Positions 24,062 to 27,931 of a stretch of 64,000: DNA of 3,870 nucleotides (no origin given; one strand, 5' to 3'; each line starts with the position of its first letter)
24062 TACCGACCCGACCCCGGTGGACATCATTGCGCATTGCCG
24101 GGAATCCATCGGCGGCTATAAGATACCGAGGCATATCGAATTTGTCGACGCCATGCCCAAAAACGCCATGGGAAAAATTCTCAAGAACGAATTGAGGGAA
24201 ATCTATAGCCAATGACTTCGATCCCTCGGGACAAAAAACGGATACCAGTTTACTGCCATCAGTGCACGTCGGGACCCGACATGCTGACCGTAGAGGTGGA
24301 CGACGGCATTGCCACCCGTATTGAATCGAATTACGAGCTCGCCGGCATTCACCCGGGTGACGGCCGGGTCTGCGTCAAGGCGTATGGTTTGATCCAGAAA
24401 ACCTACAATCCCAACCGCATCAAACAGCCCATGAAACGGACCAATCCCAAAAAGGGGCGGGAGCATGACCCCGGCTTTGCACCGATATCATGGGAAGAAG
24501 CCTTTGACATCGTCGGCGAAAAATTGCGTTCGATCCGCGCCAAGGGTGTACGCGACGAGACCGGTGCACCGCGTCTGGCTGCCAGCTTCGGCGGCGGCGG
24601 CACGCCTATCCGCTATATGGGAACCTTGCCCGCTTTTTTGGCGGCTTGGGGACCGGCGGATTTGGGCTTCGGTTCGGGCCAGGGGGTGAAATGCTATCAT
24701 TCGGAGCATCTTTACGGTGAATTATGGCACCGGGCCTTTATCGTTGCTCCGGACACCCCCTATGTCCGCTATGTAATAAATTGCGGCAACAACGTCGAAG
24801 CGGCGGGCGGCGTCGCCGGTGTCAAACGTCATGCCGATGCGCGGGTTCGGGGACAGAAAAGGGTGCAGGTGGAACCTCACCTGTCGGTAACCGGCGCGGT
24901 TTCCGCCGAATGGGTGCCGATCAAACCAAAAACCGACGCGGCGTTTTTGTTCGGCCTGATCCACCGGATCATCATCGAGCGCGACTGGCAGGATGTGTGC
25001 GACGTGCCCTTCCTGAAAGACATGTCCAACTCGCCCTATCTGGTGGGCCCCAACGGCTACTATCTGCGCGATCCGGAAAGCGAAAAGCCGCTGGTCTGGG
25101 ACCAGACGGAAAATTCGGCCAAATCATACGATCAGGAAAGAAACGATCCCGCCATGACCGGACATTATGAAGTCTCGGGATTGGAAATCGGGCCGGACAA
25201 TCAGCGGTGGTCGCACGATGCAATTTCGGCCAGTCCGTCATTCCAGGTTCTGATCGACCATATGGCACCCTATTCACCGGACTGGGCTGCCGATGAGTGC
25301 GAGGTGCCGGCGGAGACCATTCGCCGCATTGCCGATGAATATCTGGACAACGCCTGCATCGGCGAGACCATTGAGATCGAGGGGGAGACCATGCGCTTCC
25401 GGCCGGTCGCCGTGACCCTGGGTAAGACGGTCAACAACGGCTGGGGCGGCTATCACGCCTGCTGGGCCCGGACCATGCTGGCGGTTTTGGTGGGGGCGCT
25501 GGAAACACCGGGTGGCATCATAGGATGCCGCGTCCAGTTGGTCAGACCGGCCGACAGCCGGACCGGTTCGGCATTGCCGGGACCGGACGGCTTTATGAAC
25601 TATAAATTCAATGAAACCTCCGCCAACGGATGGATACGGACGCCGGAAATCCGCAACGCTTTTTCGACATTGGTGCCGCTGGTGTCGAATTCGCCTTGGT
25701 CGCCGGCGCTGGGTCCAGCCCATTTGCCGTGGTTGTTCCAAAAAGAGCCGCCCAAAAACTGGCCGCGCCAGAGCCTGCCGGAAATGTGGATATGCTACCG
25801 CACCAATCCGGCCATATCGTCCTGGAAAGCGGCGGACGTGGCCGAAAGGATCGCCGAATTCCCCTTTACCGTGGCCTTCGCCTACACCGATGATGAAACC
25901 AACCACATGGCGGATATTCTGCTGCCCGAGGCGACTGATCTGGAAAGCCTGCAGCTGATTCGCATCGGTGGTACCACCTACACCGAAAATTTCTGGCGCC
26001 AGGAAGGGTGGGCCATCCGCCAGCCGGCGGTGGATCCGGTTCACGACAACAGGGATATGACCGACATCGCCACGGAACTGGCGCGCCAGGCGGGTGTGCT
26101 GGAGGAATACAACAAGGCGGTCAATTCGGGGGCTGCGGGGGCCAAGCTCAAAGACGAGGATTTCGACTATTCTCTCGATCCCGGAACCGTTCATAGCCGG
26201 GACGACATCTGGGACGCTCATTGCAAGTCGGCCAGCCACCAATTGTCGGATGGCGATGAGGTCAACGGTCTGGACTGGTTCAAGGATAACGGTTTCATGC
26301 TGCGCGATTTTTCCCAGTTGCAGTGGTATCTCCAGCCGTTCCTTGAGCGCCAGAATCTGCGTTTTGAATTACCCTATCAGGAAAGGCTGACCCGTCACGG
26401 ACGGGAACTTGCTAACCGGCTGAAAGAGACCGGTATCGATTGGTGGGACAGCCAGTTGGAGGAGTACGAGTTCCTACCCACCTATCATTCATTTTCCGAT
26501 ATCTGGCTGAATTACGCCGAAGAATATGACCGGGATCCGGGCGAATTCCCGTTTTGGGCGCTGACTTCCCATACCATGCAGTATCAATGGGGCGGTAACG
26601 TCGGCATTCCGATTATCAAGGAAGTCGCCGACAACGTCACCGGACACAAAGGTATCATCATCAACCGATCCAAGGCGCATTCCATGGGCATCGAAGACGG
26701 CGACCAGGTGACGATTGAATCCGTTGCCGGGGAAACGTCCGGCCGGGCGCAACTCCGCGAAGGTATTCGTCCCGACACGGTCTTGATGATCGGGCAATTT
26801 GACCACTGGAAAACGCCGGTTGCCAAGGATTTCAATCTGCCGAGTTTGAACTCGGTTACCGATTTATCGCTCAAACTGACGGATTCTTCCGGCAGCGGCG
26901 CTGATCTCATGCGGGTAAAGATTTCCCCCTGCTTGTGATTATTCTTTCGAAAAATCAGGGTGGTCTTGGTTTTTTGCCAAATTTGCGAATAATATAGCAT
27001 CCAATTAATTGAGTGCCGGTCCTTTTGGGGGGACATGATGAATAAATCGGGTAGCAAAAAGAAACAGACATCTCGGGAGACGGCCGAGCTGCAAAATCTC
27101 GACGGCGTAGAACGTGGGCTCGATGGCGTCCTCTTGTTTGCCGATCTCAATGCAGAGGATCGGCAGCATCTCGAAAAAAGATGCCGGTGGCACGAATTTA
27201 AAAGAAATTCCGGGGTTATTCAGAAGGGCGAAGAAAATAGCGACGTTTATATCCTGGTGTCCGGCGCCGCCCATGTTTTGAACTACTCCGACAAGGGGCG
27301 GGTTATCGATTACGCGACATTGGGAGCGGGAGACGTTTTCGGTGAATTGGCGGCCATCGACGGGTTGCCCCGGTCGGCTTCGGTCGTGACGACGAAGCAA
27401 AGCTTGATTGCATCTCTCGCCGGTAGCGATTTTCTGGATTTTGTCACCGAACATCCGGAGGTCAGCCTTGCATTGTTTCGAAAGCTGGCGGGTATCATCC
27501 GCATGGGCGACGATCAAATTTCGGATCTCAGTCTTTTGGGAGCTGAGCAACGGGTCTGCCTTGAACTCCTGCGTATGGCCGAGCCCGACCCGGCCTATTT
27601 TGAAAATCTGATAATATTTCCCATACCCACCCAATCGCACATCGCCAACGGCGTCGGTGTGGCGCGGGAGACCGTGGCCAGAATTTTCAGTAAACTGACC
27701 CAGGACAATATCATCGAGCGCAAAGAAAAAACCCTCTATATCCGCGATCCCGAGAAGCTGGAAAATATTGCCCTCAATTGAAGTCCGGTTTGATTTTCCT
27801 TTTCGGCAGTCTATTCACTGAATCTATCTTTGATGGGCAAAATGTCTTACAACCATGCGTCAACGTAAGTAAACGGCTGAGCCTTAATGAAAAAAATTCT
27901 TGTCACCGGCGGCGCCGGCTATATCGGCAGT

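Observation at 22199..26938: Acyl-CoA synthetase translationally coupled to a stand-alone cytoplasmic molybdopterin oxidoreductase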

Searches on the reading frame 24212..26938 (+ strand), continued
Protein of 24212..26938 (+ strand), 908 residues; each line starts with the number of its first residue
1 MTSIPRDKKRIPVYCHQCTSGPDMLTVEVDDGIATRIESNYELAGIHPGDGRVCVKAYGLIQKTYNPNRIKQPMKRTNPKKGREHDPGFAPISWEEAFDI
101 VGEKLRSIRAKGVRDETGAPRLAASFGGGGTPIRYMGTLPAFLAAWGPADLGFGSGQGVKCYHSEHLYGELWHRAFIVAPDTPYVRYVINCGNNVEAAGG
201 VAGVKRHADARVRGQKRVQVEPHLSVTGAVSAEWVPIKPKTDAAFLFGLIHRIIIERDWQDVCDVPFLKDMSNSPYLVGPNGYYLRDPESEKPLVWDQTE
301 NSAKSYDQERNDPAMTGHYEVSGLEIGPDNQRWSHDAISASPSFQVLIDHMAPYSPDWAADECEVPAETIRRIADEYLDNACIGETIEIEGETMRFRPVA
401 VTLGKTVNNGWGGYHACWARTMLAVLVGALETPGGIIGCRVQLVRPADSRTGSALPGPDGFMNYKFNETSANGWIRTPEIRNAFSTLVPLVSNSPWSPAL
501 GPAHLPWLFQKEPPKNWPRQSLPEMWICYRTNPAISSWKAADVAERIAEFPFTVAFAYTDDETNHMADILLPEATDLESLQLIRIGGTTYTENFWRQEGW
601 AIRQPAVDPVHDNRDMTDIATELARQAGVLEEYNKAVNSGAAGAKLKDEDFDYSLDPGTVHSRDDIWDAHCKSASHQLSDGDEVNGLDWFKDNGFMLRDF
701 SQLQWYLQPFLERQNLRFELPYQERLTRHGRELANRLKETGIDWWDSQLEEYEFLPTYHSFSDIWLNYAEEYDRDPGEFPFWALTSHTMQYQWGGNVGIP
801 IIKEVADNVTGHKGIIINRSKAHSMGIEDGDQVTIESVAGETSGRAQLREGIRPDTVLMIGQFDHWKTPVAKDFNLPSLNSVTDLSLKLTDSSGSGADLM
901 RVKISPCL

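Call 55: find_encoding_contigs(protein=P0002, flank=8000, max_places=3)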
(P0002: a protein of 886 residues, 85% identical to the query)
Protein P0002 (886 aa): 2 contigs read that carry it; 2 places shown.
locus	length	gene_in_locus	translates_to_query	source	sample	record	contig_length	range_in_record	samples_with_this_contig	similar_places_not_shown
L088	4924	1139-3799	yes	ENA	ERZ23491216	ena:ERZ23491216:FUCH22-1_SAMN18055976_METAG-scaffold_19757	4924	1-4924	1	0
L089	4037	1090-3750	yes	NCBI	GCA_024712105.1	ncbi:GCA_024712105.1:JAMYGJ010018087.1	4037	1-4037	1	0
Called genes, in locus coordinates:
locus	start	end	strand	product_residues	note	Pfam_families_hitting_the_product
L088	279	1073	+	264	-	PF00501:AMP-binding, PF13193:AMP-binding_C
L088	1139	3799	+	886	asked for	PF00384:Molybdopterin, PF01568:Molydop_binding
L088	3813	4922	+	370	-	?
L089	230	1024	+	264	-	PF00501:AMP-binding, PF13193:AMP-binding_C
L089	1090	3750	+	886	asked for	PF00384:Molybdopterin, PF01568:Molydop_binding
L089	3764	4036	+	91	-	?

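Call 61: find_homologous_proteins(query=L088:3813-4922:+, max_evalue=1e-60)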
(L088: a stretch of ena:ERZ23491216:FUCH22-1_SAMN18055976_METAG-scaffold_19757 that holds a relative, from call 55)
Query L088:3813-4922:+ (370 aa): 3278 proteins with E <= 1e-60 among 8000 candidates; the best 120 are listed.
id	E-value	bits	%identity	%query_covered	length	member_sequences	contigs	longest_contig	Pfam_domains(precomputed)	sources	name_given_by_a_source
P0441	1.1e-254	862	100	100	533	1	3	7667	PF12797.13,PF12837.13,PF13247.12,PF00037.33,PF12838.13,PF13237.12,PF13187.12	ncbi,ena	-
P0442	5.7e-193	659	74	100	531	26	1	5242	PF04976.18,PF12797.13,PF12837.13,PF13247.12,PF00037.33,PF12838.13,PF13187.12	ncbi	-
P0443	2.6e-191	654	74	100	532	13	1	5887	PF04976.18,PF12797.13,PF12837.13,PF13247.12,PF00037.33,PF13484.12,PF12838.13,PF13237.12,PF13187.12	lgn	-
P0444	6.2e-184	630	72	100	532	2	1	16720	PF04976.18,PF12797.13,PF12837.13,PF13247.12,PF00037.33,PF12838.13,PF13237.12,PF13187.12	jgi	jgi:Fe-S-cluster-containing dehydrogenase component/DMSO reductase anchor subunit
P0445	6.9e-184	629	72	98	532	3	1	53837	PF04976.18,PF12797.13,PF12837.13,PF13247.12,PF00037.33,PF12838.13,PF13187.12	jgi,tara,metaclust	tara:strand:- start:7140 stop:8738 length:1599 start_codon:yes stop_codon:yes gene_type:complete|met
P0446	8.6e-183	626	71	100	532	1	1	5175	PF04976.18,PF12797.13,PF12837.13,PF13247.12,PF00037.33,PF12838.13,PF13237.12,PF13187.12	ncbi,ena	-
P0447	2.7e-182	624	71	100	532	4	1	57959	PF04976.18,PF12797.13,PF12837.13,PF13247.12,PF00037.33,PF12838.13,PF13237.12,PF13187.12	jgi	-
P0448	1.3e-181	622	71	100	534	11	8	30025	PF12797.13,PF12837.13,PF13247.12,PF00037.33,PF12838.13,PF13237.12,PF13187.12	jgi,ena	jgi:phenylacetyl-CoA:acceptor oxidoreductase subunit 1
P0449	2.4e-181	621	71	98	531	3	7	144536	PF04976.18,PF12797.13,PF12837.13,PF13247.12,PF00037.33,PF12838.13,PF13237.12,PF13187.12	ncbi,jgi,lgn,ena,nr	ncbi:MAG: dimethyl sulfoxide reductase anchor subunit [Rhodospirillaceae bacterium]|jgi:phenylacetyl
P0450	8.7e-181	619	70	100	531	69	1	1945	PF04976.18,PF12797.13,PF12837.13,PF13247.12,PF00037.33,PF12838.13,PF13237.12,PF13187.12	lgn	-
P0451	2.3e-180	618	70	100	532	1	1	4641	PF04976.18,PF12797.13,PF12837.13,PF13247.12,PF00037.33,PF12838.13,PF13237.12,PF13187.12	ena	-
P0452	1.2e-179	615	69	100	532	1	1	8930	PF04976.18,PF12797.13,PF12837.13,PF13247.12,PF00037.33,PF12838.13,PF13237.12,PF13187.12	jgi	jgi:phenylacetyl-CoA:acceptor oxidoreductase subunit 1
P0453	1.4e-179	615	70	100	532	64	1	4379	PF12797.13,PF12837.13,PF13247.12,PF00037.33,PF12838.13,PF13237.12,PF13183.12,PF13187.12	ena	-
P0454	8.3e-179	613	71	99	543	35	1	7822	PF12797.13,PF12837.13,PF13247.12,PF00037.33,PF12838.13,PF13237.12,PF13187.12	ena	-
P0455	1.0e-178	612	70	100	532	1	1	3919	PF04976.18,PF12797.13,PF12837.13,PF13247.12,PF00037.33,PF12838.13,PF13237.12,PF13187.12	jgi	jgi:phenylacetyl-CoA:acceptor oxidoreductase subunit 1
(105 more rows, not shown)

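Call 62: find_encoding_contigs(protein=P0442, flank=6000, max_places=3)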
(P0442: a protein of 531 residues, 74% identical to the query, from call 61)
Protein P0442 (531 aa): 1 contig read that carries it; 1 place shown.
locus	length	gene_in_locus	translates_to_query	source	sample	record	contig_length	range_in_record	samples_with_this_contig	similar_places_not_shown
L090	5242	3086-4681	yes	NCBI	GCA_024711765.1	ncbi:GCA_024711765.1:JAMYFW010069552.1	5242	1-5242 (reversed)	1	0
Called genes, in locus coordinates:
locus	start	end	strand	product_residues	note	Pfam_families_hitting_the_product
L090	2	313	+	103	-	?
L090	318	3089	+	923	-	PF00384:Molybdopterin, PF01568:Molydop_binding (weak)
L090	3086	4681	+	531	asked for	PF12838:Fer4_7 (faint), PF13187:Fer4_9 (faint), PF13247:Fer4_11, PF00037:Fer4 (weak), PF12797:Fer4_2 (weak), PF12837:Fer4_6 (weak), PF04976:DmsC (weak)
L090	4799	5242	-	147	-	?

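Call 63: find_encoding_contigs(protein=P0443, flank=6000, max_places=3)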
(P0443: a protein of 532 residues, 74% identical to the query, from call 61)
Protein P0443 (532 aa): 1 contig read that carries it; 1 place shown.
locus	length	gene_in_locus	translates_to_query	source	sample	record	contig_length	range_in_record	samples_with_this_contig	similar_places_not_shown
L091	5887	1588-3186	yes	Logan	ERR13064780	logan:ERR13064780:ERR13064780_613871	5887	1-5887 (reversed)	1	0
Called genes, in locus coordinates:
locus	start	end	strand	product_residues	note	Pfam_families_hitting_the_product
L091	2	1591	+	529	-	?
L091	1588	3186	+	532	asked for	PF12838:Fer4_7 (faint), PF13187:Fer4_9 (faint), PF13237:Fer4_10 (faint), PF13484:Fer4_16 (faint), PF13247:Fer4_11, PF00037:Fer4, PF12797:Fer4_2 (weak), PF12837:Fer4_6, +1 more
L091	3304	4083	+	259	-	PF03747:ADP_ribosyl_GH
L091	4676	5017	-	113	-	PF02694:UPF0060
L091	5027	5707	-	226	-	PF05988:DUF899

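Call 64: find_encoding_contigs(protein=P0441, flank=8000, max_places=3)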
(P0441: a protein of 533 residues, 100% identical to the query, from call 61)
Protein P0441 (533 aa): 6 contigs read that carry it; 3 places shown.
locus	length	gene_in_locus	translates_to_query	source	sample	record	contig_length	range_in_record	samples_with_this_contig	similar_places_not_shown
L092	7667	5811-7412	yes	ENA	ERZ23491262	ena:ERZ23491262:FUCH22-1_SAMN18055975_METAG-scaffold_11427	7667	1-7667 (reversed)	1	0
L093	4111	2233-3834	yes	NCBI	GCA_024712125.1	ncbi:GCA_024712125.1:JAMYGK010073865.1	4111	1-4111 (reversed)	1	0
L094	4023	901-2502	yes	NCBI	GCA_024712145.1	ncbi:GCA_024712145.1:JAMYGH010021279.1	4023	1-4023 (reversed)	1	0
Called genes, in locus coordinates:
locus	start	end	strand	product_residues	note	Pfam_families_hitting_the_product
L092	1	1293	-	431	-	?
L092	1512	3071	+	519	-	PF00501:AMP-binding, PF13193:AMP-binding_C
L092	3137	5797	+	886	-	PF00384:Molybdopterin, PF01568:Molydop_binding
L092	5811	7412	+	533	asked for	PF12797:Fer4_2 (faint), PF12838:Fer4_7 (faint), PF13187:Fer4_9 (faint), PF13247:Fer4_11 (weak), PF00037:Fer4 (weak), PF12837:Fer4_6 (weak), PF13237:Fer4_10 (weak)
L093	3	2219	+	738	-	?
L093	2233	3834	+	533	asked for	PF12797:Fer4_2 (faint), PF12838:Fer4_7 (faint), PF13187:Fer4_9 (faint), PF13247:Fer4_11 (weak), PF00037:Fer4 (weak), PF12837:Fer4_6 (weak), PF13237:Fer4_10 (weak)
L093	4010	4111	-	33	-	?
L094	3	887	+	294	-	?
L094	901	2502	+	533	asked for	PF12797:Fer4_2 (faint), PF12838:Fer4_7 (faint), PF13187:Fer4_9 (faint), PF13247:Fer4_11 (weak), PF00037:Fer4 (weak), PF12837:Fer4_6 (weak), PF13237:Fer4_10 (weak)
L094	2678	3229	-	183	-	PF13358:DDE_3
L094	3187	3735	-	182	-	PF13384:HTH_23 (weak), PF13518:HTH_28, PF13551:HTH_29, PF13565:HTH_32, PF13592:HTH_33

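Call 67: search_protein_families(library=pfam, proteins=[L074:3588-5882:+, L074:5883-7430:+, L051:2664-5222:-, L070:5990-6967:-, L026:7070-7999:+, L076:6494-7849:-, L076:7611-8891:-, L082:8578-9975:-, L082:5362-6405:+, L080:15873-16361:+], max_evalue=0.00001)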
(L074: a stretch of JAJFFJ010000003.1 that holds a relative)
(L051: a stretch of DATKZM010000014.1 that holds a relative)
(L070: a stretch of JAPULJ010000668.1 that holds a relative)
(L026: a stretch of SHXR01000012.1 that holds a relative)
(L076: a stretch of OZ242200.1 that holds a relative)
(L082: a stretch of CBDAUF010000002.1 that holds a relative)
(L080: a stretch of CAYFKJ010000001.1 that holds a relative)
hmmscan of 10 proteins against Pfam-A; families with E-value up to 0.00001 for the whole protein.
L074:3588-5882:+ (764 aa): 1 family
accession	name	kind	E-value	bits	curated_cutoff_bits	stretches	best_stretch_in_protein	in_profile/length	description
PF02775.26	TPP_enzyme_C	-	3.7e-14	53.2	21.9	1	475-617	1-149/151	Thiamine pyrophosphate enzyme, C-terminal TPP binding domain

L074:5883-7430:+ (515 aa): 2 families
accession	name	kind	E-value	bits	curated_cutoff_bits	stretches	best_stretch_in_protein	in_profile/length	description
PF20169.3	DUF6537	-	8.7e-42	143.7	27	1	252-466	2-202/203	Family of unknown function (DUF6537)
PF01558.24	POR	-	2.2e-12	47.9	27.4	1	18-208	1-172/173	Pyruvate ferredoxin/flavodoxin oxidoreductase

L051:2664-5222:- (852 aa): 0 families

L070:5990-6967:- (325 aa): 3 families
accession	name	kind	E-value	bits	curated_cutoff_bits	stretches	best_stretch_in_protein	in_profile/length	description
PF07848.18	PaaX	-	7.6e-26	90.6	24.8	1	27-96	1-70/70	PaaX-like protein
PF08223.16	PaaX_C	-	2.5e-23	82.7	22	1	201-287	1-90/91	PaaX-like protein C-terminal domain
PF20803.2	PaaX_M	-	5.2e-11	42.9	24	1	114-185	3-74/83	PaaX protein central Cas2-like domain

L026:7070-7999:+ (309 aa): 0 families

L076:6494-7849:- (451 aa): 0 families

L076:7611-8891:- (426 aa): 0 families

L082:8578-9975:- (465 aa): 0 families

L082:5362-6405:+ (347 aa): 2 families
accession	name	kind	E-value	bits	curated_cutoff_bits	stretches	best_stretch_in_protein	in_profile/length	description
PF03466.25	LysR_substrate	-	3.5e-30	105.4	28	1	134-339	3-207/209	LysR substrate binding domain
PF00126.33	HTH_1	-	3.1e-17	62.7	26.6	1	52-108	4-60/60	Bacterial regulatory helix-turn-helix protein, lysR family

L080:15873-16361:+ (162 aa): 2 families
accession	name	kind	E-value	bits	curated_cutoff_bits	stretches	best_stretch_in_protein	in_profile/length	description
PF01799.25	Fer2_2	-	2.2e-29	101.8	30.3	1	75-148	1-75/75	[2Fe-2S] binding domain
PF00111.32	Fer2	-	1.4e-08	35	21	1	7-62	1-73/77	2Fe-2S iron-sulfur cluster binding domain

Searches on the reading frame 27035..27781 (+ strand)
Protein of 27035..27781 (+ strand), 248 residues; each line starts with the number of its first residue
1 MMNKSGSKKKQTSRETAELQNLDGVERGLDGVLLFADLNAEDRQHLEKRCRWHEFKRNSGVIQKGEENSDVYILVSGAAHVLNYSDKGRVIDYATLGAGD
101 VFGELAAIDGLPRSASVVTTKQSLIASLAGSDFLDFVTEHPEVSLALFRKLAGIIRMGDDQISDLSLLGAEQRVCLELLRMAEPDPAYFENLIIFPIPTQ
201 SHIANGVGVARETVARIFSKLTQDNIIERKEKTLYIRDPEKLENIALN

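Call 6: search_protein_families(library=pfam, proteins=[window:27035-27781:+])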
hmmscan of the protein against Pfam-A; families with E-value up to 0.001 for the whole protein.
window:27035-27781:+ (248 aa): 3 families
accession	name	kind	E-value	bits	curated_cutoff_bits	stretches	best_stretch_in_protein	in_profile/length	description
PF00027.35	cNMP_binding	-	6.7e-17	61.7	27.5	1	53-139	2-88/89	Cyclic nucleotide-binding domain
PF13545.12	HTH_Crp_2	-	6.1e-14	52.2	27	1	172-245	1-70/70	Crp-like helix-turn-helix domain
PF00325.26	Crp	-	0.00024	21.2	21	1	203-227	8-32/32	Bacterial regulatory proteins, crp family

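Call 7: search_protein_families(library=ncbifam, proteins=[window:27035-27781:+])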
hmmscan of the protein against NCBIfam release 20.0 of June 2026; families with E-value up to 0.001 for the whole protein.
window:27035-27781:+ (248 aa): 15 families
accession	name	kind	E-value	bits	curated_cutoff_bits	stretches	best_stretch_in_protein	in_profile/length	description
NF008732.0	PRK11753.1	equivalog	2.8e-23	82.5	266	1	44-236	17-210/214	cAMP-activated global transcriptional regulator CRP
NF006901.0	PRK09392.1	equivalog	4.9e-10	39.1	211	1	32-246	12-221/236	transcriptional activator FtrB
NF050806.1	TransRegFixKCaul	equivalog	4.9e-10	39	300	1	51-244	24-212/215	transcriptional regulator FixK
NF058543.1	ActPatMycb56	equivalog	1.1e-07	31.1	460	1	34-149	3-116/317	acetyltransferase Pat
TIGR03697.1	NtcA_cyano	equivalog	1.7e-07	31.2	244.95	1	64-243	7-189/193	global nitrogen regulator NtcA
NF008365.0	PRK11161.1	subfamily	3.1e-07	29.9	228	1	51-246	48-243/250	fumarate/nitrate reduction transcriptional regulator Fnr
NF052518.1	TransRegLdrP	equivalog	4.2e-07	30.2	300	1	54-245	3-187/195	transcriptional regulator LdrP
TIGR03896.1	cyc_nuc_ocin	subfamily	1.2e-06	28.1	161.05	1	48-155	6-117/317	bacteriocin-type transport-associated protein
NF007707.0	PRK10402.1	subfamily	6.4e-06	25.9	180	0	45-121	26-102/226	transcriptional regulator YeiL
NF045989.1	TransRegFnrLRhodb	equivalog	1.5e-05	24.4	300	1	37-242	23-231/245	transcriptional regulator FnrL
NF050815.1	TransActFtrBCaul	equivalog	3.2e-05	23.3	300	1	34-242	16-219/251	transcriptional activator FtrB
NF041163.2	encap_f2b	equivalog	4.5e-05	22.8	400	1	33-144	77-190/450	family 2B encapsulin nanocompartment shell protein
NF010499.0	PRK13918.1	equivalog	5.4e-05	22.8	274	1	67-246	28-201/205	CRP/FNR family transcriptional regulator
TIGR02018.2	his_ut_repres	equivalog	0.00041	19.8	220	1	197-232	23-58/226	histidine utilization transcriptional repressor HutC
NF053664.1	TransRegPtrACyano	equivalog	0.00081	18.7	300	0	69-231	28-184/196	Crp/Fnr family transcriptional regulator PtrA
